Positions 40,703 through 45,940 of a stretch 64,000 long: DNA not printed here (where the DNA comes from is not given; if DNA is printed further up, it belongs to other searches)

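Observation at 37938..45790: DUF368 membrane protein 2 kb from AglB: candidate lipid-carrier recycling next to the oligosaccharyltransferase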

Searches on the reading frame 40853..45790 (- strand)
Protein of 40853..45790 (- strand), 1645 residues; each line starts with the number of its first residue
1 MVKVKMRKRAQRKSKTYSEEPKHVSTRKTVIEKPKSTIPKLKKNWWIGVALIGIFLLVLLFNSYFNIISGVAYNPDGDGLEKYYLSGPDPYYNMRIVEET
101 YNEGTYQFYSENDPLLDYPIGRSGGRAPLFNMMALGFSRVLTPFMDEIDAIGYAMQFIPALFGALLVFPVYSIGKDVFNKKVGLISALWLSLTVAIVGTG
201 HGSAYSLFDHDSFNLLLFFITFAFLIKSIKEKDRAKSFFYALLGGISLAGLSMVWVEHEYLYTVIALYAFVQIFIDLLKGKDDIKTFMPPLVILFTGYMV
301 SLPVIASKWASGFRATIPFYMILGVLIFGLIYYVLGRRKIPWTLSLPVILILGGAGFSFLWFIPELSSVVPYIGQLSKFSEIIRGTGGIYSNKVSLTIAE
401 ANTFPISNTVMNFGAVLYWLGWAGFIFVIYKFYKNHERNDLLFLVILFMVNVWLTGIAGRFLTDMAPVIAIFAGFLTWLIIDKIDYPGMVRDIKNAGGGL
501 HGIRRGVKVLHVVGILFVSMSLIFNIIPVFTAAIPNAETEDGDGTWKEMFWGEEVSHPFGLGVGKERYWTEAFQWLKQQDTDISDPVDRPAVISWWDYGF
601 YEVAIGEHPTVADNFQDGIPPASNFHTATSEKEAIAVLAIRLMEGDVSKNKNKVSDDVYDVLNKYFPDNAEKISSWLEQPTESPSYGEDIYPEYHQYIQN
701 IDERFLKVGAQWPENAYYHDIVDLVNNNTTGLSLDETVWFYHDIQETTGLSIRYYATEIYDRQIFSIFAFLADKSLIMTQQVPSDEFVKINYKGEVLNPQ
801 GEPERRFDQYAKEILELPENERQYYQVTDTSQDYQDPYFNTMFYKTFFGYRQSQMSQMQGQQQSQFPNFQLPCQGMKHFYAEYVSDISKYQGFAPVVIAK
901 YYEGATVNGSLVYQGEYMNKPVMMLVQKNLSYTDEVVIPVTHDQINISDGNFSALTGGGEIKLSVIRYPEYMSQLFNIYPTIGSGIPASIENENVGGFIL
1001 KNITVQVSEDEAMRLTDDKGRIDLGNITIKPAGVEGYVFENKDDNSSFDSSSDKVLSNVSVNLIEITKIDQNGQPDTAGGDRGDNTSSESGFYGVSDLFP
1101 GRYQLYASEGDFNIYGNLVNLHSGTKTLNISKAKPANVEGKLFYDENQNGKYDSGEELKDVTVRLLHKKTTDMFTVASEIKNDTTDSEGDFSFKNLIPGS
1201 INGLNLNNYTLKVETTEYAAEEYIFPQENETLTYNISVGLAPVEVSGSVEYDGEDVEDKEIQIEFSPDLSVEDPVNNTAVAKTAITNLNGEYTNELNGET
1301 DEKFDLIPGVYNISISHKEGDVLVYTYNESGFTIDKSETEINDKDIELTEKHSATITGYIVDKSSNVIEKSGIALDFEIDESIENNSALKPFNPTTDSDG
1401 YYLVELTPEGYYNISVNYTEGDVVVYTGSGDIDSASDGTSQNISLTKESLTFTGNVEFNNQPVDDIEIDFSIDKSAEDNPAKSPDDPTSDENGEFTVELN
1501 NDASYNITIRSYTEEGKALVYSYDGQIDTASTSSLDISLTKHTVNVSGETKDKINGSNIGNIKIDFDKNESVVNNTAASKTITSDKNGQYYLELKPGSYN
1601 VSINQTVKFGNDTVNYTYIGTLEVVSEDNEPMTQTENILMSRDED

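Call 3: search_protein_families(library=pfam, proteins=[window:40853-45790:-])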
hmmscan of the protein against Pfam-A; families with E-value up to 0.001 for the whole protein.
window:40853-45790:- (1645 aa): 10 families
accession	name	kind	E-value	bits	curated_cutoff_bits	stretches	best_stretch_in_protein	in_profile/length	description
PF02516.20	STT3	-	5.1e-17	62.9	24.5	1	84-477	28-368/405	Oligosaccharyl transferase STT3, N-terminal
PF13620.12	CarboxypepD_reg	-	6.9e-17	62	32.3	0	1546-1604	2-55/82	Carboxypeptidase regulatory-like domain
PF17210.9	SdrD_B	-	9.2e-09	35.9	29.7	1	1142-1200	7-59/112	SdrD B-like domain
PF22627.1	AglB_core-like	-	4.6e-06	27.4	27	1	585-638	40-96/111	AglB core domain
PF02369.22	Big_1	-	6.9e-06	26.5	34.9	0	1458-1513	28-80/93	Bacterial Ig-like domain (group 1)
PF17802.7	SpaA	-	1.2e-05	25.8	23.1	0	1151-1200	7-53/91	Prealbumin-like fold domain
PF13231.12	PMT_2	-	7.7e-05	23.4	26.1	1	154-295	23-149/160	Dolichyl-phosphate-mannose-protein mannosyltransferase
PF10670.15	DUF4198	-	0.00013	22.6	34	0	1451-1505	148-201/209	Domain of unknown function (DUF4198)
PF20598.4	DUF6795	-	0.00016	22.3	27.4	0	1453-1504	2-50/103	Domain of unknown function (DUF6795)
PF09134.16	Invasin_D3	-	0.00067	20.6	33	0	1335-1408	3-69/98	Invasin, domain 3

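Call 4: search_protein_families(library=ncbifam, proteins=[window:40853-45790:-])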
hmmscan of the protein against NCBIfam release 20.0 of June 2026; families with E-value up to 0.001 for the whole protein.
window:40853-45790:- (1645 aa): 1 family
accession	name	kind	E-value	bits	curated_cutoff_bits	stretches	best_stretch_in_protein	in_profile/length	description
TIGR04154.1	archaeo_STT3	subfamily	2.5e-58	198.2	450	1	83-639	28-581/831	oligosaccharyl transferase, archaeosortase A system-associated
